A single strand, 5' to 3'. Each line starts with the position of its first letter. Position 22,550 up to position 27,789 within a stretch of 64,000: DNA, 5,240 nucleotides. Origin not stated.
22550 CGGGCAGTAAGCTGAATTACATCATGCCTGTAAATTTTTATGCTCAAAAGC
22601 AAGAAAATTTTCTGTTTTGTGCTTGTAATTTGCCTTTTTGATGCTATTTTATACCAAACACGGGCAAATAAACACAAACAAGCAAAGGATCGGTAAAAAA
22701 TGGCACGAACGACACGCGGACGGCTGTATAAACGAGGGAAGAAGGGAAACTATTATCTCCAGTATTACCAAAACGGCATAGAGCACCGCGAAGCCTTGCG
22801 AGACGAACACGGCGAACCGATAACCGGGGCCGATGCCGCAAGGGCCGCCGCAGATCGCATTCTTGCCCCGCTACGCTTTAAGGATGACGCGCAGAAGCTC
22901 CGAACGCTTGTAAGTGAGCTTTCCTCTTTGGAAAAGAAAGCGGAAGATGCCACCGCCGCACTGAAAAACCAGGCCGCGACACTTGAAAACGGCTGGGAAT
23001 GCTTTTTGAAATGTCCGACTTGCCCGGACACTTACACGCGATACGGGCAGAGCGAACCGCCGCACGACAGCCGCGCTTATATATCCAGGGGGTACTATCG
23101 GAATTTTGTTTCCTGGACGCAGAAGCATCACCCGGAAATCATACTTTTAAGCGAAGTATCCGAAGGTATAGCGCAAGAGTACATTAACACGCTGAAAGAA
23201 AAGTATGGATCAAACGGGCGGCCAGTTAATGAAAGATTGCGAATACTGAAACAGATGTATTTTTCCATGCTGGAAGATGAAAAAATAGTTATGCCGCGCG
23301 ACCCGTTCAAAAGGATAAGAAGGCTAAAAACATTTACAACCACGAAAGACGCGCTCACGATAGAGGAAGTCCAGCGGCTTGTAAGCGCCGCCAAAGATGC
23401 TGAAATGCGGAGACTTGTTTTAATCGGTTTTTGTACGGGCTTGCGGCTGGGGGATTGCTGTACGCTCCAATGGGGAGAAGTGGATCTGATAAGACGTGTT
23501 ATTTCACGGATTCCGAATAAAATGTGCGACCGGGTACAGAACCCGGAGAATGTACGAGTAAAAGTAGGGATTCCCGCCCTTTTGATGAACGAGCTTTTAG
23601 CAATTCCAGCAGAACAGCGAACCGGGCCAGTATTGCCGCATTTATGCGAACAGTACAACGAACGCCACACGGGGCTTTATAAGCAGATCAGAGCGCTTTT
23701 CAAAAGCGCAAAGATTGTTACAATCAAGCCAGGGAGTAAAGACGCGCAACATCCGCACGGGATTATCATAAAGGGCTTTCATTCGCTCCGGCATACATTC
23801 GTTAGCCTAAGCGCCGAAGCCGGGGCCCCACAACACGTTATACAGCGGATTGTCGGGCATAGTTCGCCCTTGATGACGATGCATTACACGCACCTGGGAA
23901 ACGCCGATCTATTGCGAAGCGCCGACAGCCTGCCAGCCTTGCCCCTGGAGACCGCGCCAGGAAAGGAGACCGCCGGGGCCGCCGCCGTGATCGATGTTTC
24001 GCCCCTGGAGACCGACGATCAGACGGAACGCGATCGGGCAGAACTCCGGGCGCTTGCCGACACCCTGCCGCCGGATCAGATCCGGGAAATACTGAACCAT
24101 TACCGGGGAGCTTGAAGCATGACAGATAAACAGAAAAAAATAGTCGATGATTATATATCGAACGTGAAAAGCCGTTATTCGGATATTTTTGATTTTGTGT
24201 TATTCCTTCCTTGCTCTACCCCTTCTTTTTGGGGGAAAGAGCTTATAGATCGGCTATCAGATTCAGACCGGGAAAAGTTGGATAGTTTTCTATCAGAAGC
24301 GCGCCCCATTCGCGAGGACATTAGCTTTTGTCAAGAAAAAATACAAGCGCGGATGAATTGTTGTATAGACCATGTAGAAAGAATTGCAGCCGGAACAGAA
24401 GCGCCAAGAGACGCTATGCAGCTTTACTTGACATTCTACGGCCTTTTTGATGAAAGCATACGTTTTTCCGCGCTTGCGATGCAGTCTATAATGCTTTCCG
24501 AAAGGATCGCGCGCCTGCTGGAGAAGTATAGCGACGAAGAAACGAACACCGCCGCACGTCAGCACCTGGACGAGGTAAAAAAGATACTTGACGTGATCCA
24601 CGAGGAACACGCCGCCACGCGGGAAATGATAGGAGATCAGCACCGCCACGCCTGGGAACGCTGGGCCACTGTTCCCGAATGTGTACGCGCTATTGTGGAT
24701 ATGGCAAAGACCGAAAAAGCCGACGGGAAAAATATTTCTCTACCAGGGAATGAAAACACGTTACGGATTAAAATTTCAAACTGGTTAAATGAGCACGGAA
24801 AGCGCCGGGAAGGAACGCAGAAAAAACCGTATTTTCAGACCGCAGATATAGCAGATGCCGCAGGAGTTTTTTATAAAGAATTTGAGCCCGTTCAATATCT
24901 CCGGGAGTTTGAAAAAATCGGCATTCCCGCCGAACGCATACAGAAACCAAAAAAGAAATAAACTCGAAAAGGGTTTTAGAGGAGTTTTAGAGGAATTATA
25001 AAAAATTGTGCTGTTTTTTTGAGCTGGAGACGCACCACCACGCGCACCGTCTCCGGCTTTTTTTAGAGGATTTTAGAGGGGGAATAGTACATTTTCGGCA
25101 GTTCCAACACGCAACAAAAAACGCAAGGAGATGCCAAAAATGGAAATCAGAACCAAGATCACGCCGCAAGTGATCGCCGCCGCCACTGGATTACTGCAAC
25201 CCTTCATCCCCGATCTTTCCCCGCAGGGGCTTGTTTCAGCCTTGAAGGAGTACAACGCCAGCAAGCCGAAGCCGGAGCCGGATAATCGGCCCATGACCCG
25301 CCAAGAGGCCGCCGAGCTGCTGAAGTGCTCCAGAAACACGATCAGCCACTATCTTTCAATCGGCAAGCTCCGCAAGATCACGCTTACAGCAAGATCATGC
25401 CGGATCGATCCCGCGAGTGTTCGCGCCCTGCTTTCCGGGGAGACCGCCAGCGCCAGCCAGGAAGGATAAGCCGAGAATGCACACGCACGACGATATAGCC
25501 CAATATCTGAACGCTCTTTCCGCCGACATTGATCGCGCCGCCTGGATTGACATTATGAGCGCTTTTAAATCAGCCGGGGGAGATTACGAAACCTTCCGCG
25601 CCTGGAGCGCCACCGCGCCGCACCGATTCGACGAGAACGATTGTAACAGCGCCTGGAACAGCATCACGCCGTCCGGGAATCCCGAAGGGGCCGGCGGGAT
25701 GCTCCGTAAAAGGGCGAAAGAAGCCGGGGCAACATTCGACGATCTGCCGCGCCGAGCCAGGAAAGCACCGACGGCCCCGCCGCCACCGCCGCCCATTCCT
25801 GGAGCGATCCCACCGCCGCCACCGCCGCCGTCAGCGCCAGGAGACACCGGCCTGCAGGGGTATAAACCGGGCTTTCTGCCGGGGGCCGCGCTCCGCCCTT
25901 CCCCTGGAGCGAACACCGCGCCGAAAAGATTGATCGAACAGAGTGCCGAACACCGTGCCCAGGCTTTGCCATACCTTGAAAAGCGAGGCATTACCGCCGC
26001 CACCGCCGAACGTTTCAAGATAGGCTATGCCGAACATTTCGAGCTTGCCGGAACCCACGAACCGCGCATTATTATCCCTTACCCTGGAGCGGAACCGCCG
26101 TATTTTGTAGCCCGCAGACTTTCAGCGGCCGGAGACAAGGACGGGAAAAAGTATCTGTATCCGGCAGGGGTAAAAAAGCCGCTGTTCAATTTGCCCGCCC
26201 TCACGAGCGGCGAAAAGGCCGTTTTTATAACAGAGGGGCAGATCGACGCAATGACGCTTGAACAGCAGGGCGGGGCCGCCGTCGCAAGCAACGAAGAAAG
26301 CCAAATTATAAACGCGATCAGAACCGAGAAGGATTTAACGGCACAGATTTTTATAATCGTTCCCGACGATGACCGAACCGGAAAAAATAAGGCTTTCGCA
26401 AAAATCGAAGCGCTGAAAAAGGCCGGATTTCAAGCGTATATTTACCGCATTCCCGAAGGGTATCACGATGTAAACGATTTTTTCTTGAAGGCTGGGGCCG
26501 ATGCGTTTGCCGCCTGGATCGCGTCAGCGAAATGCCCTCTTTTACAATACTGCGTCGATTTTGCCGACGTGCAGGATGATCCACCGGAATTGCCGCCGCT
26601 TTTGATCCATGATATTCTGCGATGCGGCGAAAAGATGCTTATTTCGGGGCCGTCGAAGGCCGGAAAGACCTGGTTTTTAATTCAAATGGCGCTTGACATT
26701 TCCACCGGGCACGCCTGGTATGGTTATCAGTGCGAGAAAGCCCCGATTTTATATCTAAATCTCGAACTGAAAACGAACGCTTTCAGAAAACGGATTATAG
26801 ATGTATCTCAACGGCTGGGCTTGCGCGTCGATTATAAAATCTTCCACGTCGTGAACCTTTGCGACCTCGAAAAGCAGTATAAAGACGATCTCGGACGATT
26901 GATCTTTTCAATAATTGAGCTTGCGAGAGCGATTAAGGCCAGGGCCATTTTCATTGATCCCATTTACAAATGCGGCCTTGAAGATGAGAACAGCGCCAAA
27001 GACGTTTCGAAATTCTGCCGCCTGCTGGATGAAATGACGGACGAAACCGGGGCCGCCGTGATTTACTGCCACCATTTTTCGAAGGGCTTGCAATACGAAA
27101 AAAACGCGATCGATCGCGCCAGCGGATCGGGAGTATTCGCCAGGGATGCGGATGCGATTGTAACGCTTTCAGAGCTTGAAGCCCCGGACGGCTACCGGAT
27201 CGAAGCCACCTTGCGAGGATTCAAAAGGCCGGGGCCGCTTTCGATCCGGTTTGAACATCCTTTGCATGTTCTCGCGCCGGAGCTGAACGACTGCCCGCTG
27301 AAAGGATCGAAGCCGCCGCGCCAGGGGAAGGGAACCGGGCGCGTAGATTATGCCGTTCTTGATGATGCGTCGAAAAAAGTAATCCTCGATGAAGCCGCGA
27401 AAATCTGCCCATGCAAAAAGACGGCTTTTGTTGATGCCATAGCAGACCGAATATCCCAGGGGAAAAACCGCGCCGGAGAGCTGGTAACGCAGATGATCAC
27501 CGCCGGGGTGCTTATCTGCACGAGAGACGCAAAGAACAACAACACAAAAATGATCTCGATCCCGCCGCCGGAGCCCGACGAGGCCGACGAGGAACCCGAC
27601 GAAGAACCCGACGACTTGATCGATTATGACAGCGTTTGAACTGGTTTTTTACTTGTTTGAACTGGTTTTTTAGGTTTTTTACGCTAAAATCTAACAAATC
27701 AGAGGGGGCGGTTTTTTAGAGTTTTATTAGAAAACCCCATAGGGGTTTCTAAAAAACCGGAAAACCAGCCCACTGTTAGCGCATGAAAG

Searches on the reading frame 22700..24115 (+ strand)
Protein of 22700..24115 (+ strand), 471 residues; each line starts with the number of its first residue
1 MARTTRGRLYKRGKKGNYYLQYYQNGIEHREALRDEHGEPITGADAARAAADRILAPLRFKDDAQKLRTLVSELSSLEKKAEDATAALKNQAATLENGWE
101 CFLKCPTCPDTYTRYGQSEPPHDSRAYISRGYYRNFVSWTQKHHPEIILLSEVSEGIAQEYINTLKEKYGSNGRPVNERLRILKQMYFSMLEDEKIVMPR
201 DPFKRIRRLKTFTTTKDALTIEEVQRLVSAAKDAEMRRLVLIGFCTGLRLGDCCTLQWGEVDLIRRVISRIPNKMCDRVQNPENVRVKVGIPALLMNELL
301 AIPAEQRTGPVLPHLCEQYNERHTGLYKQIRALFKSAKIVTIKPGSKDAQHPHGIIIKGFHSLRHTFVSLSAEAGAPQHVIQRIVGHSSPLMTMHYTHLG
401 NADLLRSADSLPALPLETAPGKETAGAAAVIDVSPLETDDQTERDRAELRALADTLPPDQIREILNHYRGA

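Call 9: search_protein_families(library=pfam, proteins=[window:22700-24115:+], max_evalue=0.01)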
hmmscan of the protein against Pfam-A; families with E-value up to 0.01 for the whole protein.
window:22700-24115:+ (471 aa): 1 family
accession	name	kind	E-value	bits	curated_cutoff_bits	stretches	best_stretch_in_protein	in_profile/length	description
PF00589.27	Phage_integrase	-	4.4e-16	59.6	27.1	1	219-399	3-168/172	Phage integrase family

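Call 75: search_protein_families(library=padloc, proteins=[window:22700-24115:+], max_evalue=0.001)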
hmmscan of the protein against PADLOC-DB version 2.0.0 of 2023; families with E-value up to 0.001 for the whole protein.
window:22700-24115:+ (471 aa): 0 families

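Call 80: search_protein_families(library=phrogs, proteins=[window:22700-24115:+], max_evalue=0.001)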
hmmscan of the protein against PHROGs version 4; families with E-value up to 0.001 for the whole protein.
window:22700-24115:+ (471 aa): 5 families
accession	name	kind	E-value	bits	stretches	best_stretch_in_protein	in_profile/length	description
phrog_1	-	integration and excision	3.6e-38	133.2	1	9-424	112-460/611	integrase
phrog_216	-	integration and excision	9.9e-27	94.8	1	179-427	17-252/301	integrase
phrog_7685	-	integration and excision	2.6e-05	24.9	1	359-401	182-225/240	integrase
phrog_7269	-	integration and excision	5.9e-05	23.9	1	358-406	28-75/89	integrase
phrog_5127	-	integration and excision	0.0002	22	1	122-255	112-233/355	integrase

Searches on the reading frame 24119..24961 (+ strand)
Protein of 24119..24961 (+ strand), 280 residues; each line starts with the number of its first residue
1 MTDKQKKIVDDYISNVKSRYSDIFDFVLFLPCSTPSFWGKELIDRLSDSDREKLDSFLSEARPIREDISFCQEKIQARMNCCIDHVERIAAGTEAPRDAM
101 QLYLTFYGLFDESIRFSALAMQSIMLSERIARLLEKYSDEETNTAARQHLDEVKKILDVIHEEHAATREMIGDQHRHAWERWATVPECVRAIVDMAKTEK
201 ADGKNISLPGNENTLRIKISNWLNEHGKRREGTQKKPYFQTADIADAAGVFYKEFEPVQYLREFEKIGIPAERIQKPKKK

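Call 9: search_protein_families(library=pfam, proteins=[window:24119-24961:+], max_evalue=0.01)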
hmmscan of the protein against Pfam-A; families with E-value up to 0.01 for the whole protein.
window:24119-24961:+ (280 aa): 1 family
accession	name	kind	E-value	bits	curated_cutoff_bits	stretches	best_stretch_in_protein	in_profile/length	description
PF07586.16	HXXSHH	-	0.00012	22.2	30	0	41-78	177-214/307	Protein of unknown function (DUF1552)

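Call 75: search_protein_families(library=padloc, proteins=[window:24119-24961:+], max_evalue=0.001)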
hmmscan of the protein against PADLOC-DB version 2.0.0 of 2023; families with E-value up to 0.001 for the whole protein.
window:24119-24961:+ (280 aa): 0 families

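Call 80: search_protein_families(library=phrogs, proteins=[window:24119-24961:+], max_evalue=0.001)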
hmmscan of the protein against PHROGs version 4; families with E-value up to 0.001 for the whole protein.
window:24119-24961:+ (280 aa): 0 families

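Call 84: search_protein_families(library=ncbifam, proteins=[window:24119-24961:+], max_evalue=0.001)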
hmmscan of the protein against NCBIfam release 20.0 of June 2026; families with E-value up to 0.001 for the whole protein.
window:24119-24961:+ (280 aa): 0 families

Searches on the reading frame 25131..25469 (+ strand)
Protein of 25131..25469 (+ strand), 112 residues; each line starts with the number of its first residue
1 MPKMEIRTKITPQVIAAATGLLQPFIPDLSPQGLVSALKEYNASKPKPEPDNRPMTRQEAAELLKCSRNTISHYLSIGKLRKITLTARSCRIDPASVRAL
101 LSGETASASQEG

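Call 80: search_protein_families(library=phrogs, proteins=[window:25131-25469:+], max_evalue=0.001)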
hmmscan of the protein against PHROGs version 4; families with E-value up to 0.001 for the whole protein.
window:25131-25469:+ (112 aa): 2 families
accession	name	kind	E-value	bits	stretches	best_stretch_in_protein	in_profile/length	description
phrog_66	-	integration and excision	1.3e-06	29.4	1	42-108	81-147/412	excisionase and transcriptional regulator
phrog_2907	-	integration and excision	0.00014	23.3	1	53-81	5-33/117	excisionase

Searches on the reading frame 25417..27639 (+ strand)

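Call 9: search_protein_families(library=pfam, proteins=[window:25417-27639:+], max_evalue=0.01)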
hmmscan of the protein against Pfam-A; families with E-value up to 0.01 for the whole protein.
window:25417-27639:+ (740 aa): 6 families
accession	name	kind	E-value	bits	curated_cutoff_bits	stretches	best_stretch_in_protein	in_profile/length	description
PF13481.12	AAA_25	-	1.8e-26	93.4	27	1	380-557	10-193/195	AAA domain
PF13155.12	Toprim_2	-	1.3e-08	35.5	22.1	1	270-355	1-87/88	Toprim-like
PF08707.16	PriCT_2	-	4.3e-08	33.9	22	1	28-90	2-68/77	Primase C terminal 2 (PriCT-2)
PF13362.12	Toprim_3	-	1e-06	29.5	27.2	1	269-362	2-95/95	Toprim domain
PF08275.17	DNAG_N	-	0.00033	21.2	26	1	178-206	9-37/128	DNA primase catalytic core, N-terminal domain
PF06745.19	ATPase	-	0.00039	20.3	26.6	1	401-551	16-162/231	KaiC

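Call 75: search_protein_families(library=padloc, proteins=[window:25417-27639:+], max_evalue=0.001)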
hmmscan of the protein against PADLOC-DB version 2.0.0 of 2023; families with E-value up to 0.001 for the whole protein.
window:25417-27639:+ (740 aa): 1 family
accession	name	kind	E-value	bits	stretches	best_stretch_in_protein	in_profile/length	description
PDLC03800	RTasDnaG-like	-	1.9e-18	64.5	1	215-359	234-375/550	DRT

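Call 80: search_protein_families(library=phrogs, proteins=[window:25417-27639:+], max_evalue=0.001)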
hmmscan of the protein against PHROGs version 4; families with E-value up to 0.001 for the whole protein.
window:25417-27639:+ (740 aa): 16 families
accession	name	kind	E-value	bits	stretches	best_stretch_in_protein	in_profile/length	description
phrog_2597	-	DNA, RNA and nucleotide metabolism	3.6e-82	278.1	2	379-589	342-549/747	DNA primase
phrog_239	-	DNA, RNA and nucleotide metabolism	7.9e-36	125.3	1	173-592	104-561/801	DNA primase/helicase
phrog_47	-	DNA, RNA and nucleotide metabolism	1.3e-24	87.9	1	183-360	150-326/947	DNA primase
phrog_906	-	DNA, RNA and nucleotide metabolism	5.5e-20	72.7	1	387-572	512-684/872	DNA polymerase/primase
phrog_849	-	DNA, RNA and nucleotide metabolism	2.5e-18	67.2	1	155-392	116-362/435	DNA primase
phrog_3123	-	unknown function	3.3e-12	46.7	1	392-584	329-536/583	-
phrog_19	-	DNA, RNA and nucleotide metabolism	3.4e-12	47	1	407-590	356-543/621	DnaB-like replicative helicase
phrog_6444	-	DNA, RNA and nucleotide metabolism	7.5e-10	39.2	1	266-383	259-377/577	DNA primase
phrog_2850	-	unknown function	7.5e-09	36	1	409-556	163-309/465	-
phrog_6012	-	DNA, RNA and nucleotide metabolism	1.1e-08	35.7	1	400-584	144-326/447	DNA helicase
phrog_243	-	DNA, RNA and nucleotide metabolism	1.1e-07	32.1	1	509-591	144-232/273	DnaB-like replicative helicase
phrog_3228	-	DNA, RNA and nucleotide metabolism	8.3e-07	28.7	1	405-585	375-555/766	replicative helicase-primase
phrog_6088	-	DNA, RNA and nucleotide metabolism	9.3e-07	28.6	1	263-366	184-289/772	DNA primase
phrog_1284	-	unknown function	1.4e-05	25.6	1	396-460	27-91/306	-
phrog_25693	-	unknown function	8e-05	22.4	1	375-587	18-241/405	-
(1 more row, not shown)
